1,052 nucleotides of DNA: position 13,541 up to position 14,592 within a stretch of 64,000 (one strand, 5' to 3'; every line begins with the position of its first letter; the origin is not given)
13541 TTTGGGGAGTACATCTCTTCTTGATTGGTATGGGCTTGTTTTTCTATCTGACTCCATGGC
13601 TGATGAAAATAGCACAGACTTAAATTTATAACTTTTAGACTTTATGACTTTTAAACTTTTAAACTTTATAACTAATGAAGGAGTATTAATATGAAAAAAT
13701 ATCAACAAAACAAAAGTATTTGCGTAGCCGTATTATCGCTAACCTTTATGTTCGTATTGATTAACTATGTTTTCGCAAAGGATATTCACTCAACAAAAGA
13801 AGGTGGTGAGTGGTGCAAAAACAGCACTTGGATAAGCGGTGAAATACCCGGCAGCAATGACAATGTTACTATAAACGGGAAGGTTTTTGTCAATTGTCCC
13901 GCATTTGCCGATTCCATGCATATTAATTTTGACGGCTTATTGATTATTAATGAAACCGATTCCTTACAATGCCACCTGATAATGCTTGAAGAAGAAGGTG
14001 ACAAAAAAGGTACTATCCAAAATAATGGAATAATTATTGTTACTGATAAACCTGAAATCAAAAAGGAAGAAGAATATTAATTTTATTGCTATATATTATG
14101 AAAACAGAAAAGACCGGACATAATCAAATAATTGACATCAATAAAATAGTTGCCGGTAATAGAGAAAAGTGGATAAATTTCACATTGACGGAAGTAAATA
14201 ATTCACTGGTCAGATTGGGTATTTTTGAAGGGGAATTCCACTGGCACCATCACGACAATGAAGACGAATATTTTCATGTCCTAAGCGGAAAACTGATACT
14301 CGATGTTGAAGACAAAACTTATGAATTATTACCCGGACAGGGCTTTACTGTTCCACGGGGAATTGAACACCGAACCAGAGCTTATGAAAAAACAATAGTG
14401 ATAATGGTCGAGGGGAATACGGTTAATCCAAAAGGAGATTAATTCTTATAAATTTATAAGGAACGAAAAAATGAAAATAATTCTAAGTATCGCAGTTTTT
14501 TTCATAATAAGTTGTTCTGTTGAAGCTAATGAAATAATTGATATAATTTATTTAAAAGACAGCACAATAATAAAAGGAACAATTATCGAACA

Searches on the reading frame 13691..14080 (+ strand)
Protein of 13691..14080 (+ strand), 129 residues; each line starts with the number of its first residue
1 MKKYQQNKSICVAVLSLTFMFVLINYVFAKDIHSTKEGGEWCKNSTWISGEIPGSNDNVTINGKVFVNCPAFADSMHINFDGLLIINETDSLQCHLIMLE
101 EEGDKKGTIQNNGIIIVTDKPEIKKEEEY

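Call 3: search_protein_families(library=pfam, proteins=[window:13691-14080:+], max_evalue=0.1)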
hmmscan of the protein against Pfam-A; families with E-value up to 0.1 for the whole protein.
window:13691-14080:+ (129 aa): 1 family
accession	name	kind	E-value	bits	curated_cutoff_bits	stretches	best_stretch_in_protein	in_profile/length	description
PF10162.14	G8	-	0.00029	21.1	22.9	1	46-104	1-68/124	G8 domain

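Call 4: search_protein_families(library=ncbifam, proteins=[window:13691-14080:+], max_evalue=0.1)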
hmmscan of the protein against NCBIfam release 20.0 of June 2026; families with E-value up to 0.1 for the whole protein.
window:13691-14080:+ (129 aa): 0 families

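Call 94: search_protein_families(library=padloc, proteins=[window:13691-14080:+], max_evalue=0.01)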
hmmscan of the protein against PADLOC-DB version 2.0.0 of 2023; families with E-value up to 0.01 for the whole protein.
window:13691-14080:+ (129 aa): 0 families

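Call 95: search_protein_families(library=phrogs, proteins=[window:13691-14080:+], max_evalue=0.01)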
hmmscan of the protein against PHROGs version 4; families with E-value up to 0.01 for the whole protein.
window:13691-14080:+ (129 aa): 0 families

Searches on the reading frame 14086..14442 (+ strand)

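Call 3: search_protein_families(library=pfam, proteins=[window:14086-14442:+], max_evalue=0.1)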
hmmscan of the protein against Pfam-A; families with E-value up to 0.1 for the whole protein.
window:14086-14442:+ (118 aa): 8 families
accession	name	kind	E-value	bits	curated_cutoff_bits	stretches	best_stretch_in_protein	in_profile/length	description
PF07883.17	Cupin_2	-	2e-13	50.3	27.2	1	50-106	10-65/70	Cupin domain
PF05899.18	Cupin_3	-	4.4e-06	26.7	23.5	1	49-99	17-66/74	EutQ-like cupin domain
PF02311.25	AraC_binding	-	8.6e-05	22.7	21.1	1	51-99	16-63/135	AraC-like ligand binding domain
PF11699.14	CENP-C_C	-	0.00075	20.2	29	1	59-95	33-69/85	Mif2/CENP-C like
PF06052.18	3-HAO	-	0.0032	17.6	25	1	54-113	48-111/151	3-hydroxyanthranilic acid dioxygenase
PF00190.28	Cupin_1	-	0.0058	16.6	22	1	51-115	46-118/151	Cupin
PF21621.3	MPI_cupin_dom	-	0.013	15.9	27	1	62-94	32-64/79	Mannose-6-phosphate isomerase, cupin domain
PF16867.11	DMSP_lyase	-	0.015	15.5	27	1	54-103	111-159/162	Dimethlysulfonioproprionate lyase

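Call 4: search_protein_families(library=ncbifam, proteins=[window:14086-14442:+], max_evalue=0.1)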
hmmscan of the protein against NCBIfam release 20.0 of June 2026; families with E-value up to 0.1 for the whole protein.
window:14086-14442:+ (118 aa): 3 families
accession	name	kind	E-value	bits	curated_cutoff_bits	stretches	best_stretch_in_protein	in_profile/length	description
NF009763.0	PRK13264.1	equivalog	0.00034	20.6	220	1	54-113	50-113/178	3-hydroxyanthranilate 3,4-dioxygenase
NF007408.0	PRK09943.1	equivalog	0.0022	17.6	211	1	58-108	127-177/185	HTH-type transcriptional regulator PuuR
TIGR03037.1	anthran_nbaC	equivalog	0.031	14.3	145.95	1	54-111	43-104/159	3-hydroxyanthranilate 3,4-dioxygenase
